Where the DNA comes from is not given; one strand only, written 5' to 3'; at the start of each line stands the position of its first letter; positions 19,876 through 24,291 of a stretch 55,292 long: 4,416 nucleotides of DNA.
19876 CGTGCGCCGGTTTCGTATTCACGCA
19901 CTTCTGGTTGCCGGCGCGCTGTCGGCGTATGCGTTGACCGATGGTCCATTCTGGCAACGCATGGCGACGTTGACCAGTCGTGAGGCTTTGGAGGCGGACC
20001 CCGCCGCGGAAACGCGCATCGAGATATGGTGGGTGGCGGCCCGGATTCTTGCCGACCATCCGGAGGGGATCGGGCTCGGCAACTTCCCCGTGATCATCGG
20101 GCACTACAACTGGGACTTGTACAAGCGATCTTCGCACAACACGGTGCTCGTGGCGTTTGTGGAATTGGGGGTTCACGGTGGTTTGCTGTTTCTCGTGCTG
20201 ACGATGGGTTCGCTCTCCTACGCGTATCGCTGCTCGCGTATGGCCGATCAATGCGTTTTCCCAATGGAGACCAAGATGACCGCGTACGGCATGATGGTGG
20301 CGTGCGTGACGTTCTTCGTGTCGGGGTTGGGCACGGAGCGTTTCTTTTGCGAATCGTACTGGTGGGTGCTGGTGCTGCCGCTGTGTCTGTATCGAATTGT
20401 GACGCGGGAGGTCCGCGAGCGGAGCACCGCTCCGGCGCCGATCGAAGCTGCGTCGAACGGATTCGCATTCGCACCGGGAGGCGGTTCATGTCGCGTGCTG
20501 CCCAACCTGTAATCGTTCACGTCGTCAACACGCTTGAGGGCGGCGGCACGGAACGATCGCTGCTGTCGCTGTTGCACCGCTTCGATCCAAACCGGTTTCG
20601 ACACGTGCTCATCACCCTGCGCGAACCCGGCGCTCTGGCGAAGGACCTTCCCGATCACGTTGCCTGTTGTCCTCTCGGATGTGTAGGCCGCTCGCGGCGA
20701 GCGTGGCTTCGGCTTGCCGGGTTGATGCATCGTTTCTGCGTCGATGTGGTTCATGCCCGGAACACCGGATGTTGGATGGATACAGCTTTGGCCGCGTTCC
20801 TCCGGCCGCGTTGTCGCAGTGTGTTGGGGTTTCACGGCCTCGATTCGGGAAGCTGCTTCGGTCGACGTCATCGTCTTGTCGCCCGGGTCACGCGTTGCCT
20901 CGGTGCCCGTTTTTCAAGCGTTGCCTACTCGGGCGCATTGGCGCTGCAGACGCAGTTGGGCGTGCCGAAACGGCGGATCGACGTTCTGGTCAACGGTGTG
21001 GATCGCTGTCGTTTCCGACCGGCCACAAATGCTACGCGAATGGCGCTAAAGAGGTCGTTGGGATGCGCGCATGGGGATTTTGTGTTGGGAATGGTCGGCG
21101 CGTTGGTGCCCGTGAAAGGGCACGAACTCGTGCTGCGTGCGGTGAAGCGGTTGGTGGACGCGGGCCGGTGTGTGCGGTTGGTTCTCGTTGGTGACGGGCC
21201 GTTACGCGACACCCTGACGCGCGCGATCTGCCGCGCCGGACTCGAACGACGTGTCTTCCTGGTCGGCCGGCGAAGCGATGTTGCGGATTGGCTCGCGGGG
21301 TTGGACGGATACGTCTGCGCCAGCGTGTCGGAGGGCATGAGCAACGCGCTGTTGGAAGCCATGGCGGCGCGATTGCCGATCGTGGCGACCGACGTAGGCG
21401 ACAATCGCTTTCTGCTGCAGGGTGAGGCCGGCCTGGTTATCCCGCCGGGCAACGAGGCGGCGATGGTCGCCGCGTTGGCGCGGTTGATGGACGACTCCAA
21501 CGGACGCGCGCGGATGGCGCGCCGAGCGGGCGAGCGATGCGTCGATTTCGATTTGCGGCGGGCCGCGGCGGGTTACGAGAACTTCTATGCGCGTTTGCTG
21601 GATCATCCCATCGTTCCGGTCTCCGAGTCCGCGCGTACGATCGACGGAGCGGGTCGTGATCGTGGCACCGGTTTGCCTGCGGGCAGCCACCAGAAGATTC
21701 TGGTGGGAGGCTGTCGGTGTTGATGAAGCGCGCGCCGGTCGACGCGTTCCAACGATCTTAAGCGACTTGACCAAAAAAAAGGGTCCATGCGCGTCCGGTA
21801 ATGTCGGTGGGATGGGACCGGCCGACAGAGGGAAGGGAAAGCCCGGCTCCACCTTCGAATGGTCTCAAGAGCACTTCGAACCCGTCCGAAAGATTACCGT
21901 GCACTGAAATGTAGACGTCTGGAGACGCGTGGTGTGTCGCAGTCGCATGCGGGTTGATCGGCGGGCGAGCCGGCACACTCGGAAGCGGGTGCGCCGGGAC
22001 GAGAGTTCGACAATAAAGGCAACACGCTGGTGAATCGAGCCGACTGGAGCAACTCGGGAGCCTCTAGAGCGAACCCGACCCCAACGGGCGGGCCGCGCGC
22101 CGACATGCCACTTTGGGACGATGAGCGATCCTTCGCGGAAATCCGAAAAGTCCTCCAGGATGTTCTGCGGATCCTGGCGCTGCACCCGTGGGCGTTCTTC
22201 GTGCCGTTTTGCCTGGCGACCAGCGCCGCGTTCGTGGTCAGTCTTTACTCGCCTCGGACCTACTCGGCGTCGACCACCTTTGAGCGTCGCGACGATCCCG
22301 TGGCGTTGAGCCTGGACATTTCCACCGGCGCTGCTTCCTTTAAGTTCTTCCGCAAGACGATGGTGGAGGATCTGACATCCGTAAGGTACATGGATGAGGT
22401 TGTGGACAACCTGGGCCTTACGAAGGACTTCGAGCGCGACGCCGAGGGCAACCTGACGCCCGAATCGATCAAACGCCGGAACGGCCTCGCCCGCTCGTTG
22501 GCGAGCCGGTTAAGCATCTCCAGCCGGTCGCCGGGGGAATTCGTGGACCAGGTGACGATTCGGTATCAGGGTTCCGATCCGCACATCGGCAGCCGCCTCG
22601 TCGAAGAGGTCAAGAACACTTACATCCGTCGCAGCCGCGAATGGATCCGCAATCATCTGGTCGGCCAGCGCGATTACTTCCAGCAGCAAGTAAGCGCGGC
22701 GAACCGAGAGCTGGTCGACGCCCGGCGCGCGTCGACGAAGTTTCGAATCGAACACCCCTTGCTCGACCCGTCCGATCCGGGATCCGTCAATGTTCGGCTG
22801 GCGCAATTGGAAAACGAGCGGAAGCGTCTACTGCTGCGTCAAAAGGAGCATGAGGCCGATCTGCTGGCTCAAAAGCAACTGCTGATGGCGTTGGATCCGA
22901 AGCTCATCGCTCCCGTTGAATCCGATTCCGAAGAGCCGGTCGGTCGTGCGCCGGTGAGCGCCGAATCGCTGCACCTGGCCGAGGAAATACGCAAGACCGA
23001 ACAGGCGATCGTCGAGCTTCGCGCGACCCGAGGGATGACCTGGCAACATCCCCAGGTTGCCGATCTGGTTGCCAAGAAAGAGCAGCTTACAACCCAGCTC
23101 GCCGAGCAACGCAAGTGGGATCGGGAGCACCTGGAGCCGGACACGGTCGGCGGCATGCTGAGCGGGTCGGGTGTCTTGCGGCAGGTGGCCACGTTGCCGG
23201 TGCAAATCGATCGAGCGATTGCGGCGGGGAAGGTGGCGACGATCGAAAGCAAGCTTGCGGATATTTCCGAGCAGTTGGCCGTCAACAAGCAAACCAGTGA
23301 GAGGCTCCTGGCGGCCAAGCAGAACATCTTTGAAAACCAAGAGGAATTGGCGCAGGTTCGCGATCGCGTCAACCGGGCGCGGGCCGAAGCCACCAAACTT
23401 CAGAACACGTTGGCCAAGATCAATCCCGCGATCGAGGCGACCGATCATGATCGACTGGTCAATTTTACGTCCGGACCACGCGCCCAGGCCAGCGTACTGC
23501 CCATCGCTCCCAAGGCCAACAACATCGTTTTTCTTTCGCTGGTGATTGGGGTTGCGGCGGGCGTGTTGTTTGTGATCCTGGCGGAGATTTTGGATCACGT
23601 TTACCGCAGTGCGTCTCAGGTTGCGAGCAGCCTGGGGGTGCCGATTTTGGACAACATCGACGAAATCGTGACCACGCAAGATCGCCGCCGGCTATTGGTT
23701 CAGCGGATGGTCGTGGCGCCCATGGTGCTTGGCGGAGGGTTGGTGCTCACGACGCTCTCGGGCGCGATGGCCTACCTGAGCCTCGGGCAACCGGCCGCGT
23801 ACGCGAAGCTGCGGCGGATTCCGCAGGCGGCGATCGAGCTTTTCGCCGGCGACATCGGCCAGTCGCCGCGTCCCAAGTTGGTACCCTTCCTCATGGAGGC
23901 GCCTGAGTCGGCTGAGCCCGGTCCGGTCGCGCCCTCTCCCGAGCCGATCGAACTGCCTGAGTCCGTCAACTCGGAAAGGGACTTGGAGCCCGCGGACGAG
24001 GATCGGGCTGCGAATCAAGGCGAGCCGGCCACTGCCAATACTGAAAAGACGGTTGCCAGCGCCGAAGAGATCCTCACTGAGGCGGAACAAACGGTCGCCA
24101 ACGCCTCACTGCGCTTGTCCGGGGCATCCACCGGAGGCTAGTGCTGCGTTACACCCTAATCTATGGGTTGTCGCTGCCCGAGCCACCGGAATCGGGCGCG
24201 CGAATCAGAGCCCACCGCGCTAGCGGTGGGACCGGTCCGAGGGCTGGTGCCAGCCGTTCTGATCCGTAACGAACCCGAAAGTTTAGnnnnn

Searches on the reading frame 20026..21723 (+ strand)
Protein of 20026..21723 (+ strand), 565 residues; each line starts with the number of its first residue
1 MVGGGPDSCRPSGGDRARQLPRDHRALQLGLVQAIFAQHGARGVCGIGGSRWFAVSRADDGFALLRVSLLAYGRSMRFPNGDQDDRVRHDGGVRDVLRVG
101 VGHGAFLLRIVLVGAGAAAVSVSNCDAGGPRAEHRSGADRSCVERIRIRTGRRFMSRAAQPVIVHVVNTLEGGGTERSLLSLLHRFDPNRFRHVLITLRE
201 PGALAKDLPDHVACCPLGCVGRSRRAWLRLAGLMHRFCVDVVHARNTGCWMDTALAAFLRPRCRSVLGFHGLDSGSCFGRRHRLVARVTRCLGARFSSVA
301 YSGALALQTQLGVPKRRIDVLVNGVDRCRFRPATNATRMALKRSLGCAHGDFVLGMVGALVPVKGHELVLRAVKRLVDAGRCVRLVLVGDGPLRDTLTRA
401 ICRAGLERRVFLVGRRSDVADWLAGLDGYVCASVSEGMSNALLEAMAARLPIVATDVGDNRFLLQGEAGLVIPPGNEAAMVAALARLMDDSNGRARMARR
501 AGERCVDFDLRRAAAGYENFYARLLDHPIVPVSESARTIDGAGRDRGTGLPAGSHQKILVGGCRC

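Call 70: search_protein_families(library=pfam, proteins=[window:20026-21723:+], max_evalue=0.00001)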
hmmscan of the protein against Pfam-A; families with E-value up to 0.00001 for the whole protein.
window:20026-21723:+ (565 aa): 3 families
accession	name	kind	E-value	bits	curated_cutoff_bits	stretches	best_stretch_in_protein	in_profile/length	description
PF13692.12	Glyco_trans_1_4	-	2.3e-33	115.9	27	1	352-490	2-142/142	Glycosyl transferases group 1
PF00534.26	Glycos_transf_1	-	7.2e-29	101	26.4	1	342-501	6-169/172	Glycosyl transferases group 1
PF13439.12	Glyco_transf_4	-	4.3e-14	53.3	28.5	1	173-326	2-167/170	Glycosyltransferase Family 4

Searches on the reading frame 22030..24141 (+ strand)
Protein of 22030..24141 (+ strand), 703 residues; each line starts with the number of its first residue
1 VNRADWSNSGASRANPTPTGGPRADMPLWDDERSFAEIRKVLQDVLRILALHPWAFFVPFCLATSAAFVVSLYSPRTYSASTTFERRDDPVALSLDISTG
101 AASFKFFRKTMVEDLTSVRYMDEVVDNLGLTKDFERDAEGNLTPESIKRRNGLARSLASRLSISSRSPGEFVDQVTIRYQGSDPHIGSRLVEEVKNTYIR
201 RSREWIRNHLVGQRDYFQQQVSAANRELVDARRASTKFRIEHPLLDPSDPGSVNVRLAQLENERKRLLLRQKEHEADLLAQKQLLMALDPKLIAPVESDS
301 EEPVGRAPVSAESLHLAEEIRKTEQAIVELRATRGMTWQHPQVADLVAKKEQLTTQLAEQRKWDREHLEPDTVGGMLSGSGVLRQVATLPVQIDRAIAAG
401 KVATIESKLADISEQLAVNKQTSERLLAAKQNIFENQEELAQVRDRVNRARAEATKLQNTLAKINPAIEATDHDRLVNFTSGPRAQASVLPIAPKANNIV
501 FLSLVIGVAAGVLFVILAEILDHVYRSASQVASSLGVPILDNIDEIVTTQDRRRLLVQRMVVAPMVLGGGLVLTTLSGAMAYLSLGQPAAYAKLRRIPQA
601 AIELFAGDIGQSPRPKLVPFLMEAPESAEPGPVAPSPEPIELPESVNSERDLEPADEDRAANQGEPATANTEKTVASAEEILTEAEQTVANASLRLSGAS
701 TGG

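Call 13: search_protein_families(library=pfam, proteins=[window:22030-24141:+], max_evalue=0.01)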
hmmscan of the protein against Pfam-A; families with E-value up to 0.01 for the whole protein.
window:22030-24141:+ (703 aa): 2 families
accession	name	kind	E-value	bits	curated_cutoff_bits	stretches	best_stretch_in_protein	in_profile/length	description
PF16888.10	YwqH-like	-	0.00082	20.1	33.7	0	402-462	5-65/123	YwqH-like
PF13807.11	GNVR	-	0.0055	17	27.7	0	485-517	47-79/82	G-rich domain on putative tyrosine kinase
